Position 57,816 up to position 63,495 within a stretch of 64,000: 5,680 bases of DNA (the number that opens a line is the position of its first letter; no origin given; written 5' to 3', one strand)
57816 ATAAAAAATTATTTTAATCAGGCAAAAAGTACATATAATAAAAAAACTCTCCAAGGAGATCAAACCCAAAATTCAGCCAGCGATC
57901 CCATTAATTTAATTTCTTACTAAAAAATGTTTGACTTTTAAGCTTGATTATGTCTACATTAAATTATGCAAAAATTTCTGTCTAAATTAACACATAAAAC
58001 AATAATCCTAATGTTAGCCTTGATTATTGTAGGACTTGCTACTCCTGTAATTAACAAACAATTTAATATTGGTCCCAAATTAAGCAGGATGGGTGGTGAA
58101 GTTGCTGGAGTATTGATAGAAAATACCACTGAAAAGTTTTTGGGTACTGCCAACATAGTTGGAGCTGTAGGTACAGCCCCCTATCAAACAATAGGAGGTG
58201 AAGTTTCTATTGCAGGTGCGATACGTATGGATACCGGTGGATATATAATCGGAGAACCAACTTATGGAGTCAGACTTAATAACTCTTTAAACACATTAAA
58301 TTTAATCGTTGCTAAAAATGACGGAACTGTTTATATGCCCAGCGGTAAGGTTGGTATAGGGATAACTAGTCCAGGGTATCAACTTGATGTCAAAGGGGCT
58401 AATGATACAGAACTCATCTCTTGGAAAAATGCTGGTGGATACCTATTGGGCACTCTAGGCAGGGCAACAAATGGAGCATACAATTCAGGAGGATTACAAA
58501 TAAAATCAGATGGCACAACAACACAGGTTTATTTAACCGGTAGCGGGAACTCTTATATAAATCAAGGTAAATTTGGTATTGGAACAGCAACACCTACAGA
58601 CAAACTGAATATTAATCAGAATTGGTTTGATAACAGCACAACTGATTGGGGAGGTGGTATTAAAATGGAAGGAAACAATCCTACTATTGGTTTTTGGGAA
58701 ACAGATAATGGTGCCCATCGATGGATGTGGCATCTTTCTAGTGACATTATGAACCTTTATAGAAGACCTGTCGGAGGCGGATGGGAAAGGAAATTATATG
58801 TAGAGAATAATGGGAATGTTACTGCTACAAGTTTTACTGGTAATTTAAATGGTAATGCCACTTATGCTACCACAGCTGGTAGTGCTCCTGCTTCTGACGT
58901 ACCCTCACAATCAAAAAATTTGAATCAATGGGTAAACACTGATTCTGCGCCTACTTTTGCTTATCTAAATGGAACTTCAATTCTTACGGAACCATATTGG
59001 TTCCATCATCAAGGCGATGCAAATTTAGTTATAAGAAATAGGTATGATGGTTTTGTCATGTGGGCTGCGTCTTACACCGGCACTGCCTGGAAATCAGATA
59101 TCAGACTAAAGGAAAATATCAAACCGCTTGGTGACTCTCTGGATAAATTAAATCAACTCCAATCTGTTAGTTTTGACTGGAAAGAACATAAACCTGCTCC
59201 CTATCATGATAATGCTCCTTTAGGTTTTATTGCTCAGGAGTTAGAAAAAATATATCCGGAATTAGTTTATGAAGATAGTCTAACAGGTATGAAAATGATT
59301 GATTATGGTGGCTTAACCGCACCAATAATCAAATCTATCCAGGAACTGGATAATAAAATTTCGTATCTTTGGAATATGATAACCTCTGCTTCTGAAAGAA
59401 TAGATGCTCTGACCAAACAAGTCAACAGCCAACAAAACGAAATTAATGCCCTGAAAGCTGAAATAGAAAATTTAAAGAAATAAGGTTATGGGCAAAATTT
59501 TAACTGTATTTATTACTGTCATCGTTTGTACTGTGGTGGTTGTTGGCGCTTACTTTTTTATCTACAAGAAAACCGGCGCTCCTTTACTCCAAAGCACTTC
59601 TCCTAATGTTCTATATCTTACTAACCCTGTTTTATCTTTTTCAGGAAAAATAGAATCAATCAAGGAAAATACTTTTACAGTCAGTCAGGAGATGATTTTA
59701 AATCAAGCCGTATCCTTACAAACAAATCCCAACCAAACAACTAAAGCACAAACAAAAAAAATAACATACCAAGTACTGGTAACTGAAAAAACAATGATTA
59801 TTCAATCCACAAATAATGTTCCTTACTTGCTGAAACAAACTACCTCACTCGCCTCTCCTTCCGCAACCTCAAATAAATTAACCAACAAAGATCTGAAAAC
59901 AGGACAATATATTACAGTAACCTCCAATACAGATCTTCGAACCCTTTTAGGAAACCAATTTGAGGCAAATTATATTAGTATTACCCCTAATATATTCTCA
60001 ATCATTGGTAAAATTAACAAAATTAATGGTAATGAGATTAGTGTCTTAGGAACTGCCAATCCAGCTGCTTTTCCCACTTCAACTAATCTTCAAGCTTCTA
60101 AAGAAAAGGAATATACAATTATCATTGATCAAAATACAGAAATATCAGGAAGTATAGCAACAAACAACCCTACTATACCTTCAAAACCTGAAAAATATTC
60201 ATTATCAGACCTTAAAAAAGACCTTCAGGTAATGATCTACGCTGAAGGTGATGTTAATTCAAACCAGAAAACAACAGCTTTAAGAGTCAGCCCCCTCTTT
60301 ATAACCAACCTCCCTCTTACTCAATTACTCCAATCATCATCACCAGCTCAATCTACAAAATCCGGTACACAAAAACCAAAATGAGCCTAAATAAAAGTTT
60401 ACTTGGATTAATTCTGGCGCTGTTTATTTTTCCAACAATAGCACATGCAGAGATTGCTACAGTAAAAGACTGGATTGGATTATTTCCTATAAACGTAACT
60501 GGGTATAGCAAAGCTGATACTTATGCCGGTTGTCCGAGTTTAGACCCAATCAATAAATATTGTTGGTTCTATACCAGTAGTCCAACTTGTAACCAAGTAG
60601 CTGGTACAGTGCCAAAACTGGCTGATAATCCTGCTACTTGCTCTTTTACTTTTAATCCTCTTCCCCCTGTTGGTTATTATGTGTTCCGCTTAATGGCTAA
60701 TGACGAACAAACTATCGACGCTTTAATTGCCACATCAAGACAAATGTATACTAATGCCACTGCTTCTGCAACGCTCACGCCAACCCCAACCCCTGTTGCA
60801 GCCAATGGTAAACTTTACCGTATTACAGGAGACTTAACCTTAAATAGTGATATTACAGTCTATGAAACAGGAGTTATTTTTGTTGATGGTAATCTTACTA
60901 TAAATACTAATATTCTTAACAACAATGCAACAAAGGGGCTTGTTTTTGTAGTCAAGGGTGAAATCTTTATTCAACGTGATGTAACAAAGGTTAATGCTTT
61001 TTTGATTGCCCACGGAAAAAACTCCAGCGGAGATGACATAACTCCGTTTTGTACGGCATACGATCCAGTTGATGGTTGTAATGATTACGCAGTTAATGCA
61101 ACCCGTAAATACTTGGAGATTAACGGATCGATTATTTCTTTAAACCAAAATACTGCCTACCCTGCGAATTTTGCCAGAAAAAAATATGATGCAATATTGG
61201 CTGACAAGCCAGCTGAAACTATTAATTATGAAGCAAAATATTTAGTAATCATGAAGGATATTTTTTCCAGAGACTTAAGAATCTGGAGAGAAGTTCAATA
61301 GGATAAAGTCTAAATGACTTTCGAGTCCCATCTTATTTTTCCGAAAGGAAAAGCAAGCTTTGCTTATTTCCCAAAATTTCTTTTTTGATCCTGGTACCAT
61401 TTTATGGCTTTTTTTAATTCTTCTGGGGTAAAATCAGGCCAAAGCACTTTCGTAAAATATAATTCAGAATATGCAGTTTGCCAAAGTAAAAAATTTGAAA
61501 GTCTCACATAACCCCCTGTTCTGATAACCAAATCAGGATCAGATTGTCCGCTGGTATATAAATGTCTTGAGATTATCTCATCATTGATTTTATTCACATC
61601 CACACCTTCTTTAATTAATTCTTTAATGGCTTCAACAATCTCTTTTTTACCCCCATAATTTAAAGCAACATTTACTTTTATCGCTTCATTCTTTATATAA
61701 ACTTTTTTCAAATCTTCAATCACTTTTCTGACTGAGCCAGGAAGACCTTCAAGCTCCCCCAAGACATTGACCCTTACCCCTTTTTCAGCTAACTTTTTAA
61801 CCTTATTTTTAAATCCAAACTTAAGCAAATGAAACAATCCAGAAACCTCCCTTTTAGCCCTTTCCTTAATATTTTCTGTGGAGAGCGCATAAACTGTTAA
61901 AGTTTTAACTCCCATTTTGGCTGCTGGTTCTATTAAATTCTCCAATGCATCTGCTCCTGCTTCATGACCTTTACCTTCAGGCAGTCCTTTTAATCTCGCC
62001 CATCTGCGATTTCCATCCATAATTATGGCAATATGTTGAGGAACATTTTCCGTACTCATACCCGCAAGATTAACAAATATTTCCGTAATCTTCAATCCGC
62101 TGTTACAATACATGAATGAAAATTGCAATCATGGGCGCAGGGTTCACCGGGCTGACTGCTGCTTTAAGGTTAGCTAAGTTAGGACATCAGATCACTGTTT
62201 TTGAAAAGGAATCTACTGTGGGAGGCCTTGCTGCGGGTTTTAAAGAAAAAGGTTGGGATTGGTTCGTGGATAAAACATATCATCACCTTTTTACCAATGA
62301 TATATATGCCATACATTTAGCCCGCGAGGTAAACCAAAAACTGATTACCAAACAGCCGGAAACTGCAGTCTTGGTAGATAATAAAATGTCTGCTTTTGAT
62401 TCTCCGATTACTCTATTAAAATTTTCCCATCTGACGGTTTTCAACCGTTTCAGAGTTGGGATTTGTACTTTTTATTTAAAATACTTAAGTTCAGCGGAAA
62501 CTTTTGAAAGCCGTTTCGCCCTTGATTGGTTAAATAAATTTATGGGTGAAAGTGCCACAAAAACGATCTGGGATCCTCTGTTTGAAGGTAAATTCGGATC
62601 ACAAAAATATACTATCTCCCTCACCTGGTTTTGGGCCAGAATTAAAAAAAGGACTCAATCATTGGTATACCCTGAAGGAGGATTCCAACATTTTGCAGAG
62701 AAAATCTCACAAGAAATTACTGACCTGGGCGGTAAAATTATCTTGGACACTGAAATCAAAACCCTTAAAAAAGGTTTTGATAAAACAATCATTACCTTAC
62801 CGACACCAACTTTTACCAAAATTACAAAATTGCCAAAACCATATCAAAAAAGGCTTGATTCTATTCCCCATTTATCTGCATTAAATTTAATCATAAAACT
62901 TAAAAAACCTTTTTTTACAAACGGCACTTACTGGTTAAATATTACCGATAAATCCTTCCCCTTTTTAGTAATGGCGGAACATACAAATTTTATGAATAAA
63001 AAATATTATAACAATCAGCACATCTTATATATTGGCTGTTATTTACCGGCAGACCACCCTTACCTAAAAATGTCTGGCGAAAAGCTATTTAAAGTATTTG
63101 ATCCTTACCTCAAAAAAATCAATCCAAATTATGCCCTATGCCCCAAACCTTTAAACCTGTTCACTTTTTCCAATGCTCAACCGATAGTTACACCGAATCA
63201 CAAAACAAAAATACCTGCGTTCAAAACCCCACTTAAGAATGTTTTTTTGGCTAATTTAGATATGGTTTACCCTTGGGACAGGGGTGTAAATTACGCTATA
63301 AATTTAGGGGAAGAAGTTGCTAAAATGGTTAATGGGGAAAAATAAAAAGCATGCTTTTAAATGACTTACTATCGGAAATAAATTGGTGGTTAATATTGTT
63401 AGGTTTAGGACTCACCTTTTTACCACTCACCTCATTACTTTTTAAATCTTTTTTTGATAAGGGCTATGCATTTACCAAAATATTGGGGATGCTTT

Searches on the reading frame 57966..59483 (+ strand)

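Call 4: search_protein_families(library=pfam, proteins=[window:57966-59483:+])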
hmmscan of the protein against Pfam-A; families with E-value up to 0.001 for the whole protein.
window:57966-59483:+ (505 aa): 1 family
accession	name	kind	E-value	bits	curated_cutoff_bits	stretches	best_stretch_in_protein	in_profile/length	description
PF13884.11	Peptidase_S74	-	4.4e-18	65.8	22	1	377-435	1-58/58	Chaperone of endosialidase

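Call 5: search_protein_families(library=ncbifam, proteins=[window:57966-59483:+])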
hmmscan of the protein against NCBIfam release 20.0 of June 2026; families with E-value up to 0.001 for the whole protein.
window:57966-59483:+ (505 aa): 1 family
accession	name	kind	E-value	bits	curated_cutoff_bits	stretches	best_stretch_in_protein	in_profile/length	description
NF045995.1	MAG0865_DivIVA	hypoth_equivalog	9.2e-05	22.5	55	1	457-503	21-67/69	MAG0865 family DivIVA-related protein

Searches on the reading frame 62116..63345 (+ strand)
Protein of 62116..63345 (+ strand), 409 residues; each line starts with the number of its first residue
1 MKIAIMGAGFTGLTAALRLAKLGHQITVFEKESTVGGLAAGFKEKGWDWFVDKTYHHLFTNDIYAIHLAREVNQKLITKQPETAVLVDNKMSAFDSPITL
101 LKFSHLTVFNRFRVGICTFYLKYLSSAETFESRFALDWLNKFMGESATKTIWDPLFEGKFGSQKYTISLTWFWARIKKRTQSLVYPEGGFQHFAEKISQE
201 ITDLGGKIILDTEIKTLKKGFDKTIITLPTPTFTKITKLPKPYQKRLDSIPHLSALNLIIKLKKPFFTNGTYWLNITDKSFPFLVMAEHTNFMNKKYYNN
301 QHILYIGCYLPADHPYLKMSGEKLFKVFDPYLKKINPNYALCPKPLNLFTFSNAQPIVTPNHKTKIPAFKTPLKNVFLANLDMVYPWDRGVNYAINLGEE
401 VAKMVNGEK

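Call 4: search_protein_families(library=pfam, proteins=[window:62116-63345:+])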
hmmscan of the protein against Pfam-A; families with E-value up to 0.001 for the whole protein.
window:62116-63345:+ (409 aa): 9 families
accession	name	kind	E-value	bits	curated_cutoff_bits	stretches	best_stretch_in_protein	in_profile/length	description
PF01593.30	Amino_oxidase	-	3.3e-23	83.1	19.8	1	10-403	1-440/443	Flavin containing amine oxidoreductase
PF13450.12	NAD_binding_8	-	9.6e-11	42.3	21.9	1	5-62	1-56/68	NAD(P)-binding Rossmann-like domain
PF01266.30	DAO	-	1.6e-08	34.9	27.9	1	2-37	1-36/353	FAD dependent oxidoreductase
PF00070.33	Pyr_redox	-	7.6e-06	26.8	22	1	2-35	1-34/82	Pyridine nucleotide-disulphide oxidoreductase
PF00890.30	FAD_binding_2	-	1.2e-05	25.2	20.4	1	3-52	2-49/414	FAD binding domain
PF03721.20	UDPG_MGDP_dh_N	-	0.00015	21.8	27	1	1-32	1-32/187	UDP-glucose/GDP-mannose dehydrogenase family, NAD binding domain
PF07992.20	Pyr_redox_2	-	0.00015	21.7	26.1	1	1-35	1-35/291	Pyridine nucleotide-disulphide oxidoreductase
PF12831.13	FAD_oxidored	-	0.00019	21.3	27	1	3-40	2-39/416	FAD dependent oxidoreductase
PF01946.23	Thi4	-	0.00055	19.7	26.2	1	2-39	19-57/235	Thi4 family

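Call 5: search_protein_families(library=ncbifam, proteins=[window:62116-63345:+])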
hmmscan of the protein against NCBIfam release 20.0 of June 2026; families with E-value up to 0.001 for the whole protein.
window:62116-63345:+ (409 aa): 56 families (the best 25 are shown)
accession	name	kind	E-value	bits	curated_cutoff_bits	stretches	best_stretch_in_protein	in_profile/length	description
NF005560.0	PRK07233.1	equivalog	8.1e-106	354.4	252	1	1-406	1-429/435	hypothetical protein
TIGR03467.1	HpnE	equivalog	4.3e-16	59.3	283.05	1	3-379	1-402/430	hydroxysqualene dehydroxylase HpnE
NF005547.0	PRK07208.1-3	equivalog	5.1e-14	51.9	380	1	2-217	6-233/465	hypothetical protein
NF005548.0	PRK07208.1-4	equivalog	4.4e-13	48.6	389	1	2-178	5-177/488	hypothetical protein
TIGR02734.1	crtI_fam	subfamily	4.1e-12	45.6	238.1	1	4-49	2-47/504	phytoene desaturase family protein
NF058655.1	CrtID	equivalog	4.8e-11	42.2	640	1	3-52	1-50/478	bifunctional phytoene desaturase/3,4-desaturase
NF005545.0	PRK07208.1-1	equivalog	2.6e-09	36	451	1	2-177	9-180/504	hypothetical protein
NF005243.0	PRK06753.1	equivalog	6.8e-09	35.1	365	1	1-42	1-42/374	hypothetical protein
TIGR02733.1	desat_CrtD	equivalog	8.9e-09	34.5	549.7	1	2-51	3-52/492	C-3',4' desaturase CrtD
NF009410.0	PRK12771.1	subfamily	1.4e-08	33.8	516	1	2-38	140-176/566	NAD(P)-binding protein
TIGR02731.1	phytoene_desat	equivalog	5.3e-08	32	569.4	1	2-71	1-69/453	15-cis-phytoene desaturase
NF045663.1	diclust_near_Sec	equivalog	8.1e-08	30.8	530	1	2-89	108-197/759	pyridine nucleotide-disulfide oxidoreductase/dicluster-binding protein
NF045637.1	carotdesatCrtDProt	equivalog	3.2e-07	29.2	580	1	3-38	1-36/485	1-hydroxycarotenoid 3,4-desaturase CrtD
TIGR01317.1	GOGAT_sm_gam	subfamily_domain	3.6e-07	29.4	447.7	1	2-39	145-182/485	glutamate synthase small subunit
NF005546.0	PRK07208.1-2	equivalog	3.9e-07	29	418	1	2-60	6-63/527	hypothetical protein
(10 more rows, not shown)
